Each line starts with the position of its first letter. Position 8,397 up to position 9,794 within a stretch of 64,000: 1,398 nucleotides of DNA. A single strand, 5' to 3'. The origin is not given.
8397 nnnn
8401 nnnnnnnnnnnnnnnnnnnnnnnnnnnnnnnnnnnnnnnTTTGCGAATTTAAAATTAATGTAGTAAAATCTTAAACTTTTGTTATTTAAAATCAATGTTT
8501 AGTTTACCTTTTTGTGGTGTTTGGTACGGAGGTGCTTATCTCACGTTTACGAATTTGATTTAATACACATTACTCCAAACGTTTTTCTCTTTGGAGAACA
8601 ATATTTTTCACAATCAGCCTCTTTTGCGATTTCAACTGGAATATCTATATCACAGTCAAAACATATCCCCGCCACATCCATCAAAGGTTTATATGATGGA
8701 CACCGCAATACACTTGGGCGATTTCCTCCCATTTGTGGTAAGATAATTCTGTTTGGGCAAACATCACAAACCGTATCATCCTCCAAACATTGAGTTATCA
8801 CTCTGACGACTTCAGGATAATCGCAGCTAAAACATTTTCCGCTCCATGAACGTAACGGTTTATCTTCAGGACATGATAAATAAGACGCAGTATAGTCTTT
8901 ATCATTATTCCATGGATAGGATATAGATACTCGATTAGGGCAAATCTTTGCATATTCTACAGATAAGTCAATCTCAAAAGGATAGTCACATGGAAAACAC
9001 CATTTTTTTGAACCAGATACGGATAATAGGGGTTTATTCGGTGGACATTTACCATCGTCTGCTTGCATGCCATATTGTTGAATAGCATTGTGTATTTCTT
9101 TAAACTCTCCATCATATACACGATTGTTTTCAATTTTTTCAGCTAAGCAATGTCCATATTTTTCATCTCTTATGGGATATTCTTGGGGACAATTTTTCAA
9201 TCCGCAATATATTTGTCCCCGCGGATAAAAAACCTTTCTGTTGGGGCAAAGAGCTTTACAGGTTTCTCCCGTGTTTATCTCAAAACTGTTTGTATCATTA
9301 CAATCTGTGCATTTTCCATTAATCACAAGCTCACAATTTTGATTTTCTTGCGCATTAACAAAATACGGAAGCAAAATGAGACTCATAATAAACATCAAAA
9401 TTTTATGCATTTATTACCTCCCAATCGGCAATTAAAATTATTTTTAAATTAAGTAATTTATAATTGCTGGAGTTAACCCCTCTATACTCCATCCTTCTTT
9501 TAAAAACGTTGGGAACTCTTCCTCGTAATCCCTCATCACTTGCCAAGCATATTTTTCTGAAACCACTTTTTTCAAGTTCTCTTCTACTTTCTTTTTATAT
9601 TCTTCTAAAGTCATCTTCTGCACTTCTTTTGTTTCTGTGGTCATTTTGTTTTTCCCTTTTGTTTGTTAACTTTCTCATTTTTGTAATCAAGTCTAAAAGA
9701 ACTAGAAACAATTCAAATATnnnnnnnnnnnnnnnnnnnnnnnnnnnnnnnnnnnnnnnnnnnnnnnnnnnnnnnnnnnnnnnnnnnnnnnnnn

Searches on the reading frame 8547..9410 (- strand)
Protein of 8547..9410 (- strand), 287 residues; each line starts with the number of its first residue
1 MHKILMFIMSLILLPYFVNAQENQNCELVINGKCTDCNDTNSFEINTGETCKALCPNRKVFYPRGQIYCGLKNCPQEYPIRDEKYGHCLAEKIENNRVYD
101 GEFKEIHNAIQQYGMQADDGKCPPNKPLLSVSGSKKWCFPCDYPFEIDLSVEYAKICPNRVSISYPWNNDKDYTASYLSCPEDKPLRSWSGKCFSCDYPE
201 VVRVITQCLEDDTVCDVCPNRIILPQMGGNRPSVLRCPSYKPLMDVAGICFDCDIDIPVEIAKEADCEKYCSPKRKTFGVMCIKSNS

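Call 3: search_protein_families(library=pfam, proteins=[window:8547-9410:-], max_evalue=0.01)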
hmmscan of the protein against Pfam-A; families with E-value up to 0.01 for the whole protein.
window:8547-9410:- (287 aa): 0 families

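Call 4: search_protein_families(library=ncbifam, proteins=[window:8547-9410:-], max_evalue=0.01)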
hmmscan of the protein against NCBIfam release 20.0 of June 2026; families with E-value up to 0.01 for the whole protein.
window:8547-9410:- (287 aa): 0 families

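Call 19: find_homologous_proteins(query=window:8547-9410:-, max_evalue=0.01)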
Query window:8547-9410:- (287 aa): 37 proteins with E <= 0.01 among 237 candidates.
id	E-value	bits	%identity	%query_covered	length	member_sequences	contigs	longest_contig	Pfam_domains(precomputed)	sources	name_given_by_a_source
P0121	3.6e-195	665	100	97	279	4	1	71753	-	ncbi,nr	ncbi:MAG: hypothetical protein IJ853_02135 [Rickettsiales bacterium]|nr:hypothetical protein [Ricket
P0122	1.8e-142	492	72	99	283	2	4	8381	-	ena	-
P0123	1.5e-115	404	65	92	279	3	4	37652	-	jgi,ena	-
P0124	2.1e-113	397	58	100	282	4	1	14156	-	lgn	-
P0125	3.2e-97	343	54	99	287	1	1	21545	-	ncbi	-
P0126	5.7e-71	257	44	99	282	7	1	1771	-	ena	-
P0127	7.7e-68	247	43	98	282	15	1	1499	-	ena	-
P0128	1.4e-67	246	43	98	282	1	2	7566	-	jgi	-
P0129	3.2e-53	199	56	49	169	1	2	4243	-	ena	-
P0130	1.3e-46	177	38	98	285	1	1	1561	-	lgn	-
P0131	1.4e-43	167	39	95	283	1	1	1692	-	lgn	-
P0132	2.6e-43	166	37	98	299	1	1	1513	-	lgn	-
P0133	6.1e-42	162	37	96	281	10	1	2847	-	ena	-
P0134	1.1e-41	161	35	99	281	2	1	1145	-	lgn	-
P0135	2.0e-40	157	36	99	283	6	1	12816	-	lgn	-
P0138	1.2e-39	154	35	91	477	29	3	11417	-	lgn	-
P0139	5.6e-39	152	35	95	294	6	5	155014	-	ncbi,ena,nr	ncbi:MAG: hypothetical protein IJ532_08925 [Alphaproteobacteria bacterium]|nr:hypothetical protein [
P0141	9.3e-38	148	37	93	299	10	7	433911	-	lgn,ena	-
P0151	2.8e-32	130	32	86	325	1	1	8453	-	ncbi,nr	ncbi:MAG: hypothetical protein IJV75_05625, partial [Alphaproteobacteria bacterium]|nr:hypothetical 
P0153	3.0e-17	81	26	89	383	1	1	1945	PF24445.2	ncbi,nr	ncbi:MAG: hypothetical protein IKZ02_02025, partial [Alphaproteobacteria bacterium]|nr:hypothetical 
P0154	4.1e-17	80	30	86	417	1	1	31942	-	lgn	-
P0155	4.2e-6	44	35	36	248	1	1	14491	-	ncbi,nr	ncbi:MAG: hypothetical protein IKJ28_00930, partial [Alphaproteobacteria bacterium]|nr:hypothetical 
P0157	2.2e-4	39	27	53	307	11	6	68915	-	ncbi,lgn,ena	-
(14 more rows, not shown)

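Call 20: find_encoding_contigs(protein=P0123, flank=8000, max_places=2)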
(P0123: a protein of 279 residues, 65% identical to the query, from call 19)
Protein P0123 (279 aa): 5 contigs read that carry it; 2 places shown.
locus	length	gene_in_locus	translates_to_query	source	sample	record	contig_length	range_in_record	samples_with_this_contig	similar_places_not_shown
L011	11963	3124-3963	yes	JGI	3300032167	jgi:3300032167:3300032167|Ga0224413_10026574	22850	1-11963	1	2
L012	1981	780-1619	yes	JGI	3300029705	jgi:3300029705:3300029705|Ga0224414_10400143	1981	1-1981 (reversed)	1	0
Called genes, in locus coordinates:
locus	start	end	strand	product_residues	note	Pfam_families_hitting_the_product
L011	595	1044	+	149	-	PF01797:Y1_Tnp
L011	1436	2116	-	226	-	-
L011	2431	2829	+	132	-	-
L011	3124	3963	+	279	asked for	-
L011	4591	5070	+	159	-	PF14352:DUF4402 (faint)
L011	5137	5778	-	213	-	PF13441:Gly-zipper_YMGG, PF13488:Gly-zipper_Omp (weak), PF00691:OmpA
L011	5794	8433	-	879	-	PF00133:tRNA-synt_1, PF01406:tRNA-synt_1e (faint), PF09334:tRNA-synt_1g (weak), PF13603:tRNA-synt_1_2, PF09334:tRNA-synt_1g, PF08264:Anticodon_1, PF10458:Val_tRNA-synt_C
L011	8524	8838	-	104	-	-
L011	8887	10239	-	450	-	PF02321:OEP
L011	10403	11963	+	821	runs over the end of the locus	PF00343:Phosphorylase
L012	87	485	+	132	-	-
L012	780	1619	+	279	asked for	-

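Call 21: find_encoding_contigs(protein=P0141, flank=8000, max_places=2)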
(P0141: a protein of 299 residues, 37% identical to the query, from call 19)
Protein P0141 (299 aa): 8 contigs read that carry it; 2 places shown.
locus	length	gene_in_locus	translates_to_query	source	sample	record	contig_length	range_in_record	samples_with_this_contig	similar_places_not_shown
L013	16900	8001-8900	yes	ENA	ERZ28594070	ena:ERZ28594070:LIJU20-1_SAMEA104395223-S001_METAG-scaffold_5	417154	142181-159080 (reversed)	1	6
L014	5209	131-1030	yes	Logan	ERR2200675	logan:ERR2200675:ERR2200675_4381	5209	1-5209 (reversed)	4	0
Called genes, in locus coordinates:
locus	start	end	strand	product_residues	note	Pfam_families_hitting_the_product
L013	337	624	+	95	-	-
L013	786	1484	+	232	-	-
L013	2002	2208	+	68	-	PF01381:HTH_3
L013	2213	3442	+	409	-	PF13657:Couple_hipA, PF07804:HipA_C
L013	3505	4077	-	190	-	-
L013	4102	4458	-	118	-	-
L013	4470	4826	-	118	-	-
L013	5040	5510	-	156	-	-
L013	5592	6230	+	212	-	-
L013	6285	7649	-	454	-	-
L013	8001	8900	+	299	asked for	-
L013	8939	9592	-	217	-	-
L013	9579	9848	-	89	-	PF00239:Resolvase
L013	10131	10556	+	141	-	PF00565:SNase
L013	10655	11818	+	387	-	PF02463:SMC_N, PF13304:AAA_21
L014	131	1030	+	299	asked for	-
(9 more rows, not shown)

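Call 22: find_encoding_contigs(protein=P0139, flank=8000, max_places=2)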
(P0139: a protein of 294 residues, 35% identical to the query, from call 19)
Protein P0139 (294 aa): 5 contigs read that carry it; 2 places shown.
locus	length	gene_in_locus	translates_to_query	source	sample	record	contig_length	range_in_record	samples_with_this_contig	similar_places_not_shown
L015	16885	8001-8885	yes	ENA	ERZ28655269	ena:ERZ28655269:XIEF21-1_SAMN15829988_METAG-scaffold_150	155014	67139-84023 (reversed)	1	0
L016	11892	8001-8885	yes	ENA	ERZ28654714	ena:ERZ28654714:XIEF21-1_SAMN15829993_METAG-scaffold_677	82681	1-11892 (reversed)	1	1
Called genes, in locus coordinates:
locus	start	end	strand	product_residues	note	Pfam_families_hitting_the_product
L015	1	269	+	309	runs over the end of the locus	PF01145:Band_7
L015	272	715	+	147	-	PF01957:NfeD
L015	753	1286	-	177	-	-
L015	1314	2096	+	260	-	PF01261:AP_endonuc_2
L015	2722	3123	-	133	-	PF14345:GDYXXLXY (faint)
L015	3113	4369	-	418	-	PF09925:DUF2157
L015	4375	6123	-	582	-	PF03485:Arg_tRNA_synt_N, PF00750:tRNA-synt_1d, PF05746:DALR_1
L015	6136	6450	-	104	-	-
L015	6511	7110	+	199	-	-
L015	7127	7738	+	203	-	PF03548:LolA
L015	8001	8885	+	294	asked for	-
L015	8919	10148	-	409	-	-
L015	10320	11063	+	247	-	-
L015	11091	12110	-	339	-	PF05838:Glyco_hydro_108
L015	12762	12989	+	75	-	-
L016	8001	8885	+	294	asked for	-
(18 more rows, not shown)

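Call 43: search_protein_families(library=phrogs, proteins=[window:8547-9410:-], max_evalue=0.01)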
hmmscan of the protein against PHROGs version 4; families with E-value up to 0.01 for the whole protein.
window:8547-9410:- (287 aa): 0 families

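Call 53: predict_structure(alignment_id=A2)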
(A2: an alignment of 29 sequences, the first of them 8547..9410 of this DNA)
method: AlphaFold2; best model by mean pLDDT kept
length: 287 residues; sequences in the alignment: 29
mean_pLDDT: 87.8   pTM: 0.80
mean pLDDT of the five models: 87.8, 87.2, 86.6, 85.5, 84.7
residues with pLDDT >= 90: 197; 70-90: 55; 50-70: 32; < 50: 3
segments of 3 or more residues with pLDDT < 50: 19-21
pLDDT, mean of each block of 10 residues (from residue 1): 65 56 74 94 94 95 92 96 92 70 86 94 96 90 93 94 83 90 92 94 82 80 84 94 96 96 93 95 88
secondary structure, 60 per line:
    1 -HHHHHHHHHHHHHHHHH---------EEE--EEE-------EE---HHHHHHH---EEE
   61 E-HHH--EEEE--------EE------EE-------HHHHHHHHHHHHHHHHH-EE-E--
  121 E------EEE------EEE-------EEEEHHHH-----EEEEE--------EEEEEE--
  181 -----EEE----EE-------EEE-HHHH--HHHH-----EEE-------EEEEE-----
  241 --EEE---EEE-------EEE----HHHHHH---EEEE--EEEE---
elements in order: H2-18 E28-30 E33-35 H48-54 E58-61 E68-71 H97-113 E128-130 E137-139 E147-150 H151-154 E160-164 E173-178 E186-188 E202-204 H206-209 H212-215 E221-223 E231-235 E243-245 E249-251 E259-261 H266-271 E275-278 E281-284

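Call 57: fold_search(model_id=the predicted structure, library=pdb)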
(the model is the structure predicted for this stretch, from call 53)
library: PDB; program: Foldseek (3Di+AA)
matches with E <= 10: 267; with E <= 0.001: 0
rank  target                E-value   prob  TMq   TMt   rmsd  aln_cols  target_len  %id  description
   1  5awh_A                2.0e-01  0.04  0.09  0.05  20.5       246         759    9  Rhodobacter sphaeroides Argonaute in complex with guide RNA/target DNA heteroduplex (released 2016-07-06)
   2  6d8p_B                4.4e-01  0.02  0.09  0.04  20.5       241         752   10  Ternary RsAgo Complex Containing Guide RNA Paired with Target DNA (released 2018-07-25)
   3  6d8a_A                5.0e-01  0.02  0.09  0.04  20.7       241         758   10  RsAgo Ternary Complex with guide RNA and Target DNA Containing A-A Bulge Within the Seed Segment of the Target Strand (released 2018-07-25)
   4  5awh_B                5.3e-01  0.04  0.10  0.05  17.4       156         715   10  Rhodobacter sphaeroides Argonaute in complex with guide RNA/target DNA heteroduplex (released 2016-07-06)
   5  6o1y_B                6.4e-01  0.05  0.12  0.10  12.5       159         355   14  Structure of pCW3 conjugation coupling protein TcpA monomeric form with ATP (released 2020-02-26)
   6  9a7b_B                7.7e-01  0.02  0.12  0.09  20.9       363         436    9  Integrative model of MURA2-MURA1 by crosslinking MS and deep learning (released 2024-09-18)
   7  2y25_A                8.7e-01  0.01  0.07  0.07  21.7       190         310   14  Crystal structure of the myomesin domains My11-My13 (released 2011-12-21)
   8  6q0a                  9.2e-01  0.02  0.11  0.08  19.8       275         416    8  Crystal structure of MurA from Clostridium difficile, mutation C116D, n the presence of UDP-N-acetylmuramic acid (released 2019-11-27)
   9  6d9k_F                1.0e+00  0.02  0.10  0.05  19.1       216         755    9  Ternary RsAgo Complex with Guide RNA and Target DNA Containing A-G Non-canonical Pair (released 2018-07-25)
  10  2yvw                  1.3e+00  0.02  0.10  0.08  17.9       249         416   10  Crystal structure of UDP-N-acetylglucosamine 1-carboxyvinyltransferase from Aquifex aeolicus VF5 (released 2007-10-16)
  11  9a5b_B                1.3e+00  0.01  0.10  0.05  21.9       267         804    7  Integrative model of SYFA-SYFB by crosslinking MS and deep learning (released 2024-09-18)
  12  2vg7_B                1.5e+00  0.02  0.12  0.09  16.5       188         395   10  Crystal structures of HIV-1 reverse transcriptase complexes with thiocarbamate non-nucleoside inhibitors (released 2007-12-11)
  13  3m8q_B                1.6e+00  0.02  0.11  0.09  16.6       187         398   10  HIV-1 RT with AMINOPYRIMIDINE NNRTI (released 2010-05-19)
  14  1ikw_B                1.7e+00  0.02  0.13  0.10  17.2       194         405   11  Wild Type HIV-1 Reverse Transcriptase in Complex with Efavirenz (released 2001-06-06)
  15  6q03                  1.7e+00  0.02  0.12  0.09  20.2       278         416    8  Crystal structure of MurA from Clostridium difficile in the presence of UDP-N-acetyl-alpha-D-muramic acid with modified  (released 2019-11-27)
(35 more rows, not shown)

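Call 66: search_protein_families(library=pfam, proteins=[P0153, P0154, P0155, P0157, P0138, P0151, P0139], max_evalue=0.01)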
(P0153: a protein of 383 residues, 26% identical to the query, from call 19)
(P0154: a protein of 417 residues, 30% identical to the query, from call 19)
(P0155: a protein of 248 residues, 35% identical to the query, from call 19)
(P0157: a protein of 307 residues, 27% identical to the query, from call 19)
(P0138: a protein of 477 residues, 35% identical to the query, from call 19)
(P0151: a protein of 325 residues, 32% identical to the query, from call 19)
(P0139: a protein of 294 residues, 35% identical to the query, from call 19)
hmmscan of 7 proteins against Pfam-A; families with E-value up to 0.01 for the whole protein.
P0153 (383 aa): 1 family
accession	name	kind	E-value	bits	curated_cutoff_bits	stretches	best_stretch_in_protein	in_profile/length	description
PF24445.1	DUF7564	-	0.0011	19.8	32.2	0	256-278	8-30/76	Family of unknown function (DUF7564)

P0154 (417 aa): 0 families

P0155 (248 aa): 0 families

P0157 (307 aa): 1 family
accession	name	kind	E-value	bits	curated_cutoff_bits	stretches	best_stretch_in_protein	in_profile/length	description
PF07699.19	Ephrin_rec_like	-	0.0084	16.3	23.1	1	171-201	6-36/48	Tyrosine-protein kinase ephrin type A/B receptor-like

P0138 (477 aa): 0 families

P0151 (325 aa): 0 families

P0139 (294 aa): 0 families

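Call 67: fold_search(model_id=the predicted structure, library=viral)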
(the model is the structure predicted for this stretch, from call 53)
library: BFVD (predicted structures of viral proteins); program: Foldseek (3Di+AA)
matches with E <= 10: 340; with E <= 0.001: 0
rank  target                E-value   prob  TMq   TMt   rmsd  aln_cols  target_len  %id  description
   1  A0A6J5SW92            5.2e-02  0.10  0.14  0.06  17.7       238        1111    8  Uncharacterized protein [uncultured Caudovirales phage]
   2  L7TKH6                8.0e-02  0.35  0.13  0.21  13.4        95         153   12  Uncharacterized protein [Haloarcula vallismortis tailed virus 1]
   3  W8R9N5                8.5e-02  0.12  0.17  0.18  27.9       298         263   16  Uncharacterized protein [Chloriridovirus anopheles1]
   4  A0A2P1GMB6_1          9.0e-02  0.06  0.12  0.04  19.2       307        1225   16  RNA-dependent RNA polymerase [Guangdong catfish astro-like virus]
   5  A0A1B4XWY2            1.2e-01  0.07  0.10  0.13  16.6       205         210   10  Uncharacterized protein [Tenacibaculum phage pT24]
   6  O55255                1.7e-01  0.08  0.14  0.08  15.4       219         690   11  Polyprotein (Fragment) [GB virus C]
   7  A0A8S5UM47            1.8e-01  0.08  0.12  0.13  17.9       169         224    6  Uncharacterized protein [Myoviridae sp. ctCo31]
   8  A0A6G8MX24            2.0e-01  0.09  0.12  0.14  15.4       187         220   10  Uncharacterized protein [Cedratvirus kamchatka]
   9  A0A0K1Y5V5            3.9e-01  0.03  0.11  0.10  21.2       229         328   13  Nucleotidyltransferase [Mycobacterium phage Zeenon]
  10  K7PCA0                4.1e-01  0.04  0.14  0.16  30.4       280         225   12  Protein ORF136B [Cyprinid herpesvirus 1]
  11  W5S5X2                4.1e-01  0.04  0.12  0.10  19.0       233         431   13  EGF-like domain protein [Pithovirus sibericum]
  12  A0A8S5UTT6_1          4.4e-01  0.04  0.10  0.04  20.1       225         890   11  Uncharacterized protein [Myoviridae sp. ctYA416]
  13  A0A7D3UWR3            4.7e-01  0.01  0.09  0.04  19.6       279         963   12  Uncharacterized protein [Lindernia crustacea dicistrovirus]
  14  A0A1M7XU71            5.0e-01  0.10  0.09  0.12  12.3       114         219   10  Uncharacterized protein [Cedratvirus A11]
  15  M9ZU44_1              5.0e-01  0.04  0.13  0.04  15.1       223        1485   11  (no name in the UniProt tables at hand)
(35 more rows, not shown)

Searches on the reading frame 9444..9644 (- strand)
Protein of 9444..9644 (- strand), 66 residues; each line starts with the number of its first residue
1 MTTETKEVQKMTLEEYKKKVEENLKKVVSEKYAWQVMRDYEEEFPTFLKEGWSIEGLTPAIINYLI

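Call 3: search_protein_families(library=pfam, proteins=[window:9444-9644:-], max_evalue=0.01)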
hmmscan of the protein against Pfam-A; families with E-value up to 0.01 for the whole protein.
window:9444-9644:- (66 aa): 0 families

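Call 4: search_protein_families(library=ncbifam, proteins=[window:9444-9644:-], max_evalue=0.01)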
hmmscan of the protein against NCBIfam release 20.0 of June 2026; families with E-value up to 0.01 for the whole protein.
window:9444-9644:- (66 aa): 0 families

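Call 43: search_protein_families(library=phrogs, proteins=[window:9444-9644:-], max_evalue=0.01)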
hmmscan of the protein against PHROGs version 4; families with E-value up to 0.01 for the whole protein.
window:9444-9644:- (66 aa): 0 families

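Call 55: search_protein_representatives(protein=window:9444-9644:-)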
Query: 66 residues. Proteins with E-value up to 0.001 (for the whole library): 32; up to 1e-10: 4; up to 1e-30: 0. The best 32 are listed.
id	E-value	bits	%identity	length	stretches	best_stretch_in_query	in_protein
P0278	2.0e-17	78.3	66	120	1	2-66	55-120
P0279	2.1e-15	72.0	58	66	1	9-65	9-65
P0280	2.0e-12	62.6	40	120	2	4-60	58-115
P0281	3.6e-11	58.7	54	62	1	7-65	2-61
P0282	9.7e-10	54.2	52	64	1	9-66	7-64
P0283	7.0e-08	48.3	43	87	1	9-66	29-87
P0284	9.1e-08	48.0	49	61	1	10-62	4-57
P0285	2.3e-07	46.7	48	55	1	11-62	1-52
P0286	4.2e-06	42.8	41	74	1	8-61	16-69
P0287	9.0e-06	41.7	35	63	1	11-65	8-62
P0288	9.4e-06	41.7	46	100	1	6-62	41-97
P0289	1.7e-05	40.9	55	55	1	11-54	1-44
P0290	2.0e-05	40.6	48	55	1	11-62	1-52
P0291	3.5e-05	39.9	43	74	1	5-62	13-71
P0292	3.9e-05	39.7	46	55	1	11-62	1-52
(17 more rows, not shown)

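Call 60: search_protein_families(library=pfam, alignment_id=A4, max_evalue=0.05)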
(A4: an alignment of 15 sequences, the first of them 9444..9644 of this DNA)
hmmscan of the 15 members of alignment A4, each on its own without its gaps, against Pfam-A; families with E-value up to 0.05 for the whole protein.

A. member 1, window:9444-9644:- (66 aa): 0 families

B. families by the number of members that match (of 15 scanned): 12 families
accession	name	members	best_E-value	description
PF17944.6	Arg_decarbox_C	2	0.0098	Arginine decarboxylase C-terminal helical extension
PF04117.17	Mpv17_PMP22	1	0.0043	Mpv17 / PMP22 family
PF24236.1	Tea_helical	1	0.01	Telomere ends associated alpha-helical domain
PF15458.11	NTR2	1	0.011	Nineteen complex-related protein 2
PF11929.14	DUF3447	1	0.019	Domain of unknown function (DUF3447)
PF11887.13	Mce4_CUP1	1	0.023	Cholesterol uptake porter CUP1 of Mce4, putative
PF12130.13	bMERB_dom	1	0.025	Bivalent Mical/EHBP Rab binding domain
PF10372.14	CdaS_N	1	0.026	Diadenylate cyclase CdaS, N-terminal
PF21157.2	DksA_N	1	0.031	DnaK suppressor protein DksA, N-terminal domain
PF03793.24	PASTA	1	0.039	PASTA domain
PF04780.17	DUF629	1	0.044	Protein of unknown function (DUF629)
PF22709.1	Mu_Gam-Sipho_Gp157-TOTE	1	0.046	Mu Gam/Sipho_Gp157-like domain of the TOTE conflict systems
